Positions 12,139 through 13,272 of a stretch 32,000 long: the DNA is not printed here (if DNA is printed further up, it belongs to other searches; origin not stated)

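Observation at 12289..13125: Amidohydrolase-fold protein that has lost the canonical metal ligands (HxH replaced by RFR, strand-8 Asp replaced by Ala)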

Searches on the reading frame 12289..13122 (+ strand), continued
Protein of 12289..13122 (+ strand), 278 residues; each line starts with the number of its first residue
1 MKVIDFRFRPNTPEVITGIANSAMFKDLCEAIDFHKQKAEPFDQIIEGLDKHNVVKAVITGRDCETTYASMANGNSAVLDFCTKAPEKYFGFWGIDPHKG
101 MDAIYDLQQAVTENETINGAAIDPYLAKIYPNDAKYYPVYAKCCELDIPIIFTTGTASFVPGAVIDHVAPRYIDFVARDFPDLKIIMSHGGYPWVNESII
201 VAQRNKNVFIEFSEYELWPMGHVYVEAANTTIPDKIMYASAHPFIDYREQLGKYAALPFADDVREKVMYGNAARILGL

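Call 50: get_annotated_region(hit=H1, flank=9000)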
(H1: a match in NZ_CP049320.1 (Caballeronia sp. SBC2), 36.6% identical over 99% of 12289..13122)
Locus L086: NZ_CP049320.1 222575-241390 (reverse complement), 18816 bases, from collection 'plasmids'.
description: Caballeronia sp. SBC2 plasmid pSBC2-4, complete sequence
organism: Caballeronia sp. SBC2 (NCBI taxid 2705547)
taxonomy: Bacteria; Pseudomonadota; Betaproteobacteria; Burkholderiales; Burkholderiaceae; Caballeronia; Caballeronia sp. SBC2
host: -; source: whole organism,soil; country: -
typing (MOB-suite, as given by PLSDB): mobilizable; relaxase MOBP
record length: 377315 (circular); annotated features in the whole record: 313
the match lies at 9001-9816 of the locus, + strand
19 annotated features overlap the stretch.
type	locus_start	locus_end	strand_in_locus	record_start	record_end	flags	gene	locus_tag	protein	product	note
CDS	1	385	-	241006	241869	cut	-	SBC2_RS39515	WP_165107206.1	IclR family transcriptional regulator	GO:0006355 - regulation of DNA-templated transcription [Evidence IEA]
CDS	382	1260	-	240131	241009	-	-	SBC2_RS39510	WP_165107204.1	alpha/beta fold hydrolase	-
CDS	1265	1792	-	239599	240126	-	-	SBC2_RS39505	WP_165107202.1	cupin domain-containing protein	-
CDS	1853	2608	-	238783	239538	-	-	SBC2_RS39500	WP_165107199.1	SDR family oxidoreductase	-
CDS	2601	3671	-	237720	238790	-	-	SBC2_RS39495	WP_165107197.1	aromatic ring-hydroxylating dioxygenase subunit alpha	-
CDS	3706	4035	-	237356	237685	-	-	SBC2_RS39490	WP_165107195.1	recombinase-like helix-turn-helix domain-containing protein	-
CDS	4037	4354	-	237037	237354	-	-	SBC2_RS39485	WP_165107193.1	non-heme iron oxygenase ferredoxin subunit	-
CDS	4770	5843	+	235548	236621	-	-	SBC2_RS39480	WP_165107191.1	porin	-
CDS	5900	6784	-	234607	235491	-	-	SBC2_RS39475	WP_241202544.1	IclR family transcriptional regulator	GO:0006355 - regulation of DNA-templated transcription [Evidence IEA]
CDS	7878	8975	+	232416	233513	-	-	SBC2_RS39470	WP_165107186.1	mandelate racemase/muconate lactonizing enzyme family protein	-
CDS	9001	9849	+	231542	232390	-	-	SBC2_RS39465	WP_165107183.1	amidohydrolase family protein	-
CDS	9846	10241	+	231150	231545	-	-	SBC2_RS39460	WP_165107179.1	SCP2 sterol-binding domain-containing protein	-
CDS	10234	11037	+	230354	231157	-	-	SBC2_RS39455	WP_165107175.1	alpha/beta hydrolase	-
CDS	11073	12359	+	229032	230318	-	-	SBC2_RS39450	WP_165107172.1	MFS transporter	GO:0055085 - transmembrane transport [Evidence IEA]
CDS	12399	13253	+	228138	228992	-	-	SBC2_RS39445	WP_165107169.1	fumarylacetoacetate hydrolase family protein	-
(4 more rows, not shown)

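Call 51: get_annotated_region(hit=H3, flank=9000)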
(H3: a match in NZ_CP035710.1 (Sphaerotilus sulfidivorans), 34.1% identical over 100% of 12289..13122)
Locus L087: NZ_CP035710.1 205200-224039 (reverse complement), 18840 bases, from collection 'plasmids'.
description: Sphaerotilus sulfidivorans strain D-507 plasmid pSna507_unt10, complete sequence
organism: Sphaerotilus sulfidivorans (NCBI taxid 639200)
taxonomy: Bacteria; Pseudomonadota; Betaproteobacteria; Burkholderiales; Sphaerotilaceae; Sphaerotilus; Sphaerotilus sulfidivorans
host: -; source: cell culture; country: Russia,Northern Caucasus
typing (MOB-suite, as given by PLSDB): non-mobilizable
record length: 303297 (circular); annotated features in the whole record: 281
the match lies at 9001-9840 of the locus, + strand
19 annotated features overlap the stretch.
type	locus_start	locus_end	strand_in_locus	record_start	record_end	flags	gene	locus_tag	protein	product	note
CDS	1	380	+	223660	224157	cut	-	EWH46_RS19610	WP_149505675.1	arsenate reductase ArsC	-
CDS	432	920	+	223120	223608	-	-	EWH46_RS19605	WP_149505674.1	arsenate reductase ArsC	-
CDS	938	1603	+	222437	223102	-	-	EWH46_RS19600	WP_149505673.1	MIP/aquaporin family protein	GO:0055085 - transmembrane transport [Evidence IEA]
CDS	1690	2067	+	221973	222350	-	arsD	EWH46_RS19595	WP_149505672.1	arsenite efflux transporter metallochaperone ArsD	GO:0046685 - response to arsenic-containing substance [Evidence IEA]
CDS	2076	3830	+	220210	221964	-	arsA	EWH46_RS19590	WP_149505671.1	arsenical pump-driving ATPase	GO:0071722 - detoxification of arsenic-containing substance [Evidence IEA]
CDS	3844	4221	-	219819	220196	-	-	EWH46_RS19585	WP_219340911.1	heme-binding protein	-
CDS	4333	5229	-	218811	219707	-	-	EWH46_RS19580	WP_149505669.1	LysR substrate-binding domain-containing protein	-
CDS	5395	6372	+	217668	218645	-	-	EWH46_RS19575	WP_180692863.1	tripartite tricarboxylate transporter substrate binding protein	-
CDS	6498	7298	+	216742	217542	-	-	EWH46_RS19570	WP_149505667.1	SDR family oxidoreductase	-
CDS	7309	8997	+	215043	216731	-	-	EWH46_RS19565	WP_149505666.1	AMP-binding protein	-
CDS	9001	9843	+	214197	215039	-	-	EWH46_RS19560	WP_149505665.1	amidohydrolase family protein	-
CDS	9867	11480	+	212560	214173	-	-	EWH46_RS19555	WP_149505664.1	carboxylesterase family protein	-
CDS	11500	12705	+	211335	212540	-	pcaF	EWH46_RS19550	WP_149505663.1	3-oxoadipyl-CoA thiolase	GO:0019619 - 3,4-dihydroxybenzoate catabolic process [Evidence IEA]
CDS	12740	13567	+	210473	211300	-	-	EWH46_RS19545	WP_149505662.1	crotonase/enoyl-CoA hydratase family protein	-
CDS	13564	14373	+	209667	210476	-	-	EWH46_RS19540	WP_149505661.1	enoyl-CoA hydratase-related protein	-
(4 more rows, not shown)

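Call 52: get_annotated_region(hit=H11, flank=9000)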
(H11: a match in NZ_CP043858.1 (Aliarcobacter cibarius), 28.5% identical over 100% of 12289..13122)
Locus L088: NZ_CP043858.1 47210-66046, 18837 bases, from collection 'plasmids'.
description: Aliarcobacter cibarius strain H743 plasmid pACIB, complete sequence
organism: Aliarcobacter cibarius (NCBI taxid 255507)
taxonomy: Bacteria; Campylobacterota; Epsilonproteobacteria; Campylobacterales; Arcobacteraceae; Aliarcobacter; Aliarcobacter cibarius
host: -; source: cell culture,Poultry carcass; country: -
typing (MOB-suite, as given by PLSDB): mobilizable; replicon rep_cluster_1827; relaxase MOBV
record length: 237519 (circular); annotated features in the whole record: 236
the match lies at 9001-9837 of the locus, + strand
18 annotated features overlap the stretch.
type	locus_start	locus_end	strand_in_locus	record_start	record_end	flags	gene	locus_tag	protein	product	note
CDS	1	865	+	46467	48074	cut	-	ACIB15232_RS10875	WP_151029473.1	IS1634 family transposase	-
CDS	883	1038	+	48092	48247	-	-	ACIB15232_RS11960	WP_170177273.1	hypothetical protein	-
CDS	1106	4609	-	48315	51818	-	-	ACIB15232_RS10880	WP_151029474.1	DEAD/DEAH box helicase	-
CDS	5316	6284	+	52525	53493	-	-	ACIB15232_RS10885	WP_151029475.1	sulfonate ABC transporter substrate-binding protein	-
CDS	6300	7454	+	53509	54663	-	ssuD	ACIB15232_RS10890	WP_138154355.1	FMNH2-dependent alkanesulfonate monooxygenase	GO:0006790 - sulfur compound metabolic process [Evidence IEA]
CDS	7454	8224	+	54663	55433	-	-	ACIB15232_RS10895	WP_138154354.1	ABC transporter permease subunit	GO:0055085 - transmembrane transport [Evidence IEA]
CDS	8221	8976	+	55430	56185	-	-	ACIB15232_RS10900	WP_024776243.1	ATP-binding cassette domain-containing protein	-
CDS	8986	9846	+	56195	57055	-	-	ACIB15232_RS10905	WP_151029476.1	amidohydrolase family protein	-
CDS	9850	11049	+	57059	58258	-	-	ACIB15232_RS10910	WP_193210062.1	threonine synthase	-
CDS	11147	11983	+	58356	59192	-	-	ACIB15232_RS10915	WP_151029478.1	cysteine ABC transporter substrate-binding protein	-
CDS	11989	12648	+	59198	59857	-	-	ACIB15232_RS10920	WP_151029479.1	amino acid ABC transporter permease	GO:0006865 - amino acid transport [Evidence IEA]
CDS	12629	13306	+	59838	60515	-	-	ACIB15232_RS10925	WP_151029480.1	amino acid ABC transporter permease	GO:0006865 - amino acid transport [Evidence IEA]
CDS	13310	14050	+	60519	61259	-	-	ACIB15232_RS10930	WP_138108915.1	amino acid ABC transporter ATP-binding protein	-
CDS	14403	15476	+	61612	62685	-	-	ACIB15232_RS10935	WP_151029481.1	sulfate ABC transporter substrate-binding protein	-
CDS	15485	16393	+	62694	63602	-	-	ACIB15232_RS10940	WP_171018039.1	cysteine synthase family protein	GO:0006535 - cysteine biosynthetic process from serine [Evidence IEA]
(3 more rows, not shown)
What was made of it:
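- In Aliarcobacter the neighbours include cysteine synthase and cysteine transport genes (call 52).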

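Call 55: find_homologous_proteins(query=L088:8986-9843:+)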
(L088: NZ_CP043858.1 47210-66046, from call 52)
Query L088:8986-9843:+ (286 aa): 1197 proteins with E <= 0.001 among 2335 candidates; the best 120 are listed.
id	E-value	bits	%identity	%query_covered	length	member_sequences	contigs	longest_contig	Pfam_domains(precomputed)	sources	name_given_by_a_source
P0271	2.3e-177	606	92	100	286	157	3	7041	PF04909.21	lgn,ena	-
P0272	9.3e-142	489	75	100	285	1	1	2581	PF04909.21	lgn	-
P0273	1.8e-141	489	74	99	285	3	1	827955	PF04909.21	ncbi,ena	-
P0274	2.6e-141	488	74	99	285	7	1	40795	PF04909.21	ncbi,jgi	jgi:predicted TIM-barrel fold metal-dependent hydrolase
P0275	2.9e-141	488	75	99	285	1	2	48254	PF04909.21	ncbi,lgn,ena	-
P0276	1.0e-140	486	74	99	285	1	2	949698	PF04909.21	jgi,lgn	jgi:predicted TIM-barrel fold metal-dependent hydrolase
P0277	2.3e-140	485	74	100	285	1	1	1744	PF04909.21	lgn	-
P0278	3.6e-140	484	74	99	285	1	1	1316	PF04909.21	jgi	jgi:predicted TIM-barrel fold metal-dependent hydrolase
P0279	4.9e-140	484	74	99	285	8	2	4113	PF04909.21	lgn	-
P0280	1.3e-139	482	74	99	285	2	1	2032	PF04909.21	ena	-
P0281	1.4e-139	482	74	99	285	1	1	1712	PF04909.21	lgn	-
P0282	1.9e-139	482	73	99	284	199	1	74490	PF04909.21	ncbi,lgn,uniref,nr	ncbi:amidohydrolase family protein [Arcobacter sp. CECT 9188]|uniref:amidohydrolase family protein n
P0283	3.7e-139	481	74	99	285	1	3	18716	PF04909.21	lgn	-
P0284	4.7e-139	481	74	100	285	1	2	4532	PF04909.21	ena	-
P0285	2.4e-138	478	73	99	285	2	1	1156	PF04909.21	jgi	jgi:predicted TIM-barrel fold metal-dependent hydrolase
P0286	2.7e-137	475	74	99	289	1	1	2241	PF04909.21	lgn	-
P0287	4.6e-137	474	72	99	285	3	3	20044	PF04909.21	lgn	-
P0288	1.4e-136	472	72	100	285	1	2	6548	PF04909.21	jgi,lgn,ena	jgi:predicted TIM-barrel fold metal-dependent hydrolase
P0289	3.0e-136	471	71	99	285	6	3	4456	PF04909.21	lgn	-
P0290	4.8e-136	471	73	99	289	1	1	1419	PF04909.21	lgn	-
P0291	5.3e-136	471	70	99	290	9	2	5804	PF04909.21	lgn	-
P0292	1.8e-134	466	71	99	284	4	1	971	PF04909.21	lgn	-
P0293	3.1e-134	465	71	98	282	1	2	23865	PF04909.21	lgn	-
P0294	6.6e-134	464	70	99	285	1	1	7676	PF04909.21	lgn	-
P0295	6.8e-134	464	70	98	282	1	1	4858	PF04909.21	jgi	jgi:predicted TIM-barrel fold metal-dependent hydrolase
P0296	2.3e-133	462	69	98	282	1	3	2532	PF04909.21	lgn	-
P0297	8.3e-133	460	69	99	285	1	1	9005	PF04909.21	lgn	-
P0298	4.5e-131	454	69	99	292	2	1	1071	PF04909.21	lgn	-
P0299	7.3e-131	454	69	99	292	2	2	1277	PF04909.21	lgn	-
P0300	4.0e-125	435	64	98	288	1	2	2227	PF04909.21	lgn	-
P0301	4.7e-124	431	66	98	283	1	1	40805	PF04909.21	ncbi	-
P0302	5.8e-124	431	66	98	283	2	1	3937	PF04909.21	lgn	-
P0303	8.2e-124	431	64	98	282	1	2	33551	PF04909.21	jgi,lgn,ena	jgi:predicted TIM-barrel fold metal-dependent hydrolase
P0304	8.3e-124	431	66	99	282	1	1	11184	PF04909.21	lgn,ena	-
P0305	2.0e-123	429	65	99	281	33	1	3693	PF04909.21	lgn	-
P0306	3.3e-123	429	64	99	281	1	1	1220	PF04909.21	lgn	-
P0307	3.9e-123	428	65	99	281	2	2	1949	PF04909.21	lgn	-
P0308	7.0e-123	428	63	98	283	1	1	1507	PF04909.21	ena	-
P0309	8.6e-123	427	64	99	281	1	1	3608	PF04909.21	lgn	-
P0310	9.9e-123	427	64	99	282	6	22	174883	PF04909.21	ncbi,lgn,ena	-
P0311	1.6e-122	426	64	99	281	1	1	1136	PF04909.21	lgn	-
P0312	5.9e-122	425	63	99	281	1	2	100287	PF04909.21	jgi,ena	-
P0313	5.8e-121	421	63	99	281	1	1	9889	PF04909.21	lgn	-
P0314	6.7e-121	421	63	98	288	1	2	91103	PF04909.21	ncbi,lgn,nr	ncbi:hypothetical protein MTYP_02233 [Methylophilaceae bacterium]|nr:hypothetical protein MTYP_02233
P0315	1.1e-120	420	63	98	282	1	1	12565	PF04909.21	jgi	jgi:predicted TIM-barrel fold metal-dependent hydrolase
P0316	1.4e-120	420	61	98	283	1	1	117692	PF04909.21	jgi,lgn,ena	-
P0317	2.0e-120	419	63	99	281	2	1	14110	PF04909.21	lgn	-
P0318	3.9e-120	419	63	99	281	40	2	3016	PF04909.21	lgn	-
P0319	5.0e-120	418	63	99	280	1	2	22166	PF04909.21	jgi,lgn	jgi:predicted TIM-barrel fold metal-dependent hydrolase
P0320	6.1e-120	418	63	98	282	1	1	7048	PF04909.21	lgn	-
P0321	7.2e-120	418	64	99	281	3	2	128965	PF04909.21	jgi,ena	-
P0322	8.0e-120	417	63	98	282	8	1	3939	PF04909.21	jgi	-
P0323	9.8e-120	417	64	99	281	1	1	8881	PF04909.21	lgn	-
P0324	1.0e-119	417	63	98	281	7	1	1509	PF04909.21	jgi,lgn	-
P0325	1.3e-119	417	63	98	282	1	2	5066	PF04909.21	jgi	-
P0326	1.3e-119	417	63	99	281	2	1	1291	PF04909.21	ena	-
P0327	1.4e-119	417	63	99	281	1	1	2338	PF04909.21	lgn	-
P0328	1.8e-119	416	62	99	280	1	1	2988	PF04909.21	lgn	-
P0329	2.7e-119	416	64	99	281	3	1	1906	PF04909.21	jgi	-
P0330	3.8e-119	415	62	99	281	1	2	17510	PF04909.21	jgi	-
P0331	5.9e-119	415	64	98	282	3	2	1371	PF04909.21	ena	-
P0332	8.3e-119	414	62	99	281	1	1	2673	PF04909.21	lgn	-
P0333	1.0e-118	414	64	97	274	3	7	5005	PF04909.21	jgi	jgi:predicted TIM-barrel fold metal-dependent hydrolase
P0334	1.0e-118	414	63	99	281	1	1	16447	PF04909.21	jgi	jgi:predicted TIM-barrel fold metal-dependent hydrolase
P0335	1.2e-118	414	64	98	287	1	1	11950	PF04909.21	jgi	-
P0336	1.3e-118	414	62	98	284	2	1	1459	PF04909.21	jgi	jgi:predicted TIM-barrel fold metal-dependent hydrolase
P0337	2.1e-118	413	61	98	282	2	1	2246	PF04909.21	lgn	-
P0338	2.3e-118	413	64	98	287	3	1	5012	PF04909.21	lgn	-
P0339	2.3e-118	413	61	99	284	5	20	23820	PF04909.21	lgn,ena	-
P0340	2.4e-118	413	62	99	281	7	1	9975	PF04909.21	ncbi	ncbi:MAG: amidohydrolase family protein [Methylobacter sp.]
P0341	3.1e-118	412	63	97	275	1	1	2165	PF04909.21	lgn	-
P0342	3.6e-118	412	62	99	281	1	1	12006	PF04909.21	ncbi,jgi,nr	ncbi:MAG: amidohydrolase family protein [Methylococcaceae bacterium]|nr:amidohydrolase family protei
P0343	4.3e-118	412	62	99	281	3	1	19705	PF04909.21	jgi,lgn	-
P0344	4.6e-118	412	61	99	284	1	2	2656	PF04909.21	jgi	jgi:uncharacterized protein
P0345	4.9e-118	412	62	99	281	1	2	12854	PF04909.21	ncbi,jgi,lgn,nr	ncbi:MAG: amidohydrolase family protein [Methylococcaceae bacterium]|nr:amidohydrolase family protei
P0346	5.0e-118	412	61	98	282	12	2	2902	PF04909.21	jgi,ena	-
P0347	5.0e-118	412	61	99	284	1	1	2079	PF04909.21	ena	-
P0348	5.6e-118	411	65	97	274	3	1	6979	PF04909.21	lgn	-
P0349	6.0e-118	411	64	97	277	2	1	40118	PF04909.21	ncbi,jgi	-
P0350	6.2e-118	411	63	99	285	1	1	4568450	PF04909.21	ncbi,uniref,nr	ncbi:amidohydrolase family protein [Candidatus Methylospira mobilis]|uniref:amidohydrolase family pr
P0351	8.6e-118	411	63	99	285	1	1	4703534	PF04909.21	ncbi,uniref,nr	ncbi:amidohydrolase [Candidatus Methylospira mobilis]|uniref:Amidohydrolase n=1 Tax=Candidatus Methy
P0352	1.3e-117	410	62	99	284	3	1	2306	PF04909.21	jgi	jgi:predicted TIM-barrel fold metal-dependent hydrolase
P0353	1.4e-117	410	61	99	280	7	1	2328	PF04909.21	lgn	-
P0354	1.6e-117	410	62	98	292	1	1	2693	PF04909.21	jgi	jgi:predicted TIM-barrel fold metal-dependent hydrolase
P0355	1.7e-117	410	63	97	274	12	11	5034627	PF04909.21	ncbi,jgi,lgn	-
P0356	2.2e-117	409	63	97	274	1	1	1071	PF04909.21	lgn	-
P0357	2.2e-117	409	60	100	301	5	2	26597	PF04909.21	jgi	jgi:predicted TIM-barrel fold metal-dependent hydrolase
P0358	2.5e-117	409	63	98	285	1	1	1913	PF04909.21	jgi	-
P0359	2.9e-117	409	61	98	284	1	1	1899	PF04909.21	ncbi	-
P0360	3.0e-117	409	63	97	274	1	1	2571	PF04909.21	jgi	-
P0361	3.2e-117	409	62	99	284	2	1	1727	PF04909.21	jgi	-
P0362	3.8e-117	409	62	98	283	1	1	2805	PF04909.21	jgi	jgi:uncharacterized protein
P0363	4.1e-117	409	61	98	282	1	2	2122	PF04909.21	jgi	jgi:hypothetical protein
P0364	4.8e-117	408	61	99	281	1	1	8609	PF04909.21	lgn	-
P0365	5.7e-117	408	62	96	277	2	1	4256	PF04909.21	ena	-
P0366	8.6e-117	408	63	98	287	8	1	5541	PF04909.21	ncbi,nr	ncbi:MAG TPA: amidohydrolase family protein [Patescibacteria group bacterium]|nr:amidohydrolase fami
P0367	9.2e-117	407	60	98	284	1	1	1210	PF04909.21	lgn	-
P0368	1.1e-116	407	62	97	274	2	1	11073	PF04909.21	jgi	jgi:predicted TIM-barrel fold metal-dependent hydrolase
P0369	1.1e-116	407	61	98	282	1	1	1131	PF04909.21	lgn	-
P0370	1.2e-116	407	63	97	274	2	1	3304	PF04909.21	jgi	jgi:predicted TIM-barrel fold metal-dependent hydrolase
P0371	1.7e-116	407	61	99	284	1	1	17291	PF04909.21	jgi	jgi:predicted TIM-barrel fold metal-dependent hydrolase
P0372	1.7e-116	407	63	98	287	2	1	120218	PF04909.21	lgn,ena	-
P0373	4.5e-116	405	61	99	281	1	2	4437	PF04909.21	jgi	jgi:predicted TIM-barrel fold metal-dependent hydrolase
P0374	4.7e-116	405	63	98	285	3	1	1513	PF04909.21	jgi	-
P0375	5.0e-116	405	61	98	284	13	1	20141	PF04909.21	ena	-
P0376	5.1e-116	405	62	98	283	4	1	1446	PF04909.21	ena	-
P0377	5.2e-116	405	64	98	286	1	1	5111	PF04909.21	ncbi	ncbi:MAG TPA: amidohydrolase family protein [Methyloversatilis sp.]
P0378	5.2e-116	405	62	99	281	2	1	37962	PF04909.21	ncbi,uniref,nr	ncbi:amidohydrolase family protein [Candidatus Methylobacter oryzae]|uniref:Amidohydrolase n=1 Tax=C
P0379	5.4e-116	405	61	98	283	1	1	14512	PF04909.21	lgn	-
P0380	5.7e-116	405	62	98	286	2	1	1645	PF04909.21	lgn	-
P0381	6.5e-116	405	62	98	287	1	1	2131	PF04909.21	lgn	-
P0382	8.9e-116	404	62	98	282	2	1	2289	PF04909.21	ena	-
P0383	9.0e-116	404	62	99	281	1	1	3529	PF04909.21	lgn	-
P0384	1.3e-115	404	61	98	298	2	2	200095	PF04909.21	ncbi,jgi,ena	jgi:predicted TIM-barrel fold metal-dependent hydrolase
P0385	1.6e-115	403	61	99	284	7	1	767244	PF04909.21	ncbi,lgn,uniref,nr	ncbi:amidohydrolase [Azospirillum cavernae]|uniref:Amidohydrolase n=1 Tax=Azospirillum cavernae TaxI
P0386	1.8e-115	403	62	97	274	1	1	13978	PF04909.21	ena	-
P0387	2.0e-115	403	61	98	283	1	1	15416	PF04909.21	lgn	-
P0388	2.7e-115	403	61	98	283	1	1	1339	PF04909.21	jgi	-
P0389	3.0e-115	403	61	98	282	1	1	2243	PF04909.21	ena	-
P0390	3.2e-115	402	60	98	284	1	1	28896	PF04909.21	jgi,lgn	jgi:predicted TIM-barrel fold metal-dependent hydrolase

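Call 56: find_encoding_contigs(protein=P0350, flank=8000, max_places=1)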
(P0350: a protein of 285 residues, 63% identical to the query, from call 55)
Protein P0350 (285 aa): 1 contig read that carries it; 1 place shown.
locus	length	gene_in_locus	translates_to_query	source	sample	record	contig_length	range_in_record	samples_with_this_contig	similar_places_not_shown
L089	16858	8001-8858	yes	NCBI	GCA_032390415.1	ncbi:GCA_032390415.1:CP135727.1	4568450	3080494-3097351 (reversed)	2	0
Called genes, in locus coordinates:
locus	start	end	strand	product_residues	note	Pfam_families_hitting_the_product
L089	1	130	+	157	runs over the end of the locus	PF01451:LMWPc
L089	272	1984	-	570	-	PF01464:SLT, PF01476:LysM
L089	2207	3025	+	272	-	PF08241:Methyltransf_11, PF13649:Methyltransf_25 (faint)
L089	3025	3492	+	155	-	PF00075:RNase_H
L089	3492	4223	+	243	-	PF00929:RNase_T, PF13482:RNase_H_2 (faint)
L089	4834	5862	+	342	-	PF00445:Ribonuclease_T2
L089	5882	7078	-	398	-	PF00158:Sigma54_activat, PF14532:Sigma54_activ_2, PF07728:AAA_5, PF25601:AAA_lid_14, PF02954:HTH_8 (weak)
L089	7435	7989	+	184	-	PF02525:Flavodoxin_2 (weak), PF03358:FMN_red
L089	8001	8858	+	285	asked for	PF04909:Amidohydro_2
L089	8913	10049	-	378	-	PF00296:Bac_luciferase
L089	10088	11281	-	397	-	PF02771:Acyl-CoA_dh_N, PF02770:Acyl-CoA_dh_M, PF00441:Acyl-CoA_dh_1, PF08028:Acyl-CoA_dh_2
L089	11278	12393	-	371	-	PF00296:Bac_luciferase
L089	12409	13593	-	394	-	PF02771:Acyl-CoA_dh_N, PF02770:Acyl-CoA_dh_M, PF00441:Acyl-CoA_dh_1, PF08028:Acyl-CoA_dh_2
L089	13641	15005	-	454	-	PF03349:Toluene_X (weak)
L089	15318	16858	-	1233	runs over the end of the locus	PF00580:UvrD-helicase, PF13245:AAA_19, PF13361:UvrD_C, PF13538:UvrD_C_2 (faint), PF12705:PDDEXK_1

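Call 57: find_encoding_contigs(protein=P0385, flank=8000, max_places=1)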
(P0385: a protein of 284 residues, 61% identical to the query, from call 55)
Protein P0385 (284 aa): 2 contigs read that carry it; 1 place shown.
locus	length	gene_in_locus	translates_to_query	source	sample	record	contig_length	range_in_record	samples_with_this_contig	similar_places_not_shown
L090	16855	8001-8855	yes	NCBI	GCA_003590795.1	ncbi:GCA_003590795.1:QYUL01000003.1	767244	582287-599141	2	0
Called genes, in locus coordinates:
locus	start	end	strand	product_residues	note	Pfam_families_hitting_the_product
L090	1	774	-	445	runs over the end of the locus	PF13458:Peripla_BP_6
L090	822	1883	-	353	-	PF02653:BPD_transp_2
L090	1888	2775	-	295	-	PF02653:BPD_transp_2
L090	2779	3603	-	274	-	PF00005:ABC_tran, PF13304:AAA_21 (faint), PF12399:BCA_ABC_TP_C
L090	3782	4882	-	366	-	PF00296:Bac_luciferase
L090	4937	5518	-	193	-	PF02525:Flavodoxin_2 (weak), PF03358:FMN_red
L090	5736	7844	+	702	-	PF00158:Sigma54_activat, PF14532:Sigma54_activ_2, PF07728:AAA_5 (weak), PF25601:AAA_lid_14, PF04069:OpuAC (weak), PF13379:NMT1_2 (weak), PF12974:Phosphonate-bd (weak), PF09084:NMT1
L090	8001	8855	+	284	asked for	PF04909:Amidohydro_2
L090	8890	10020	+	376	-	PF00296:Bac_luciferase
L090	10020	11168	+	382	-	PF02771:Acyl-CoA_dh_N, PF02770:Acyl-CoA_dh_M, PF00441:Acyl-CoA_dh_1 (weak), PF08028:Acyl-CoA_dh_2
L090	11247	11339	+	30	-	PF23544:AtuA_ferredoxin (weak)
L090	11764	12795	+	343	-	PF00072:Response_reg, PF13487:HD_5, PF01966:HD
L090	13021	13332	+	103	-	PF13466:STAS_2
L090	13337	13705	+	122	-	PF00072:Response_reg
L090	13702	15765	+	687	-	PF01627:Hpt, PF02895:H-kinase_dim, PF02518:HATPase_c, PF01584:CheW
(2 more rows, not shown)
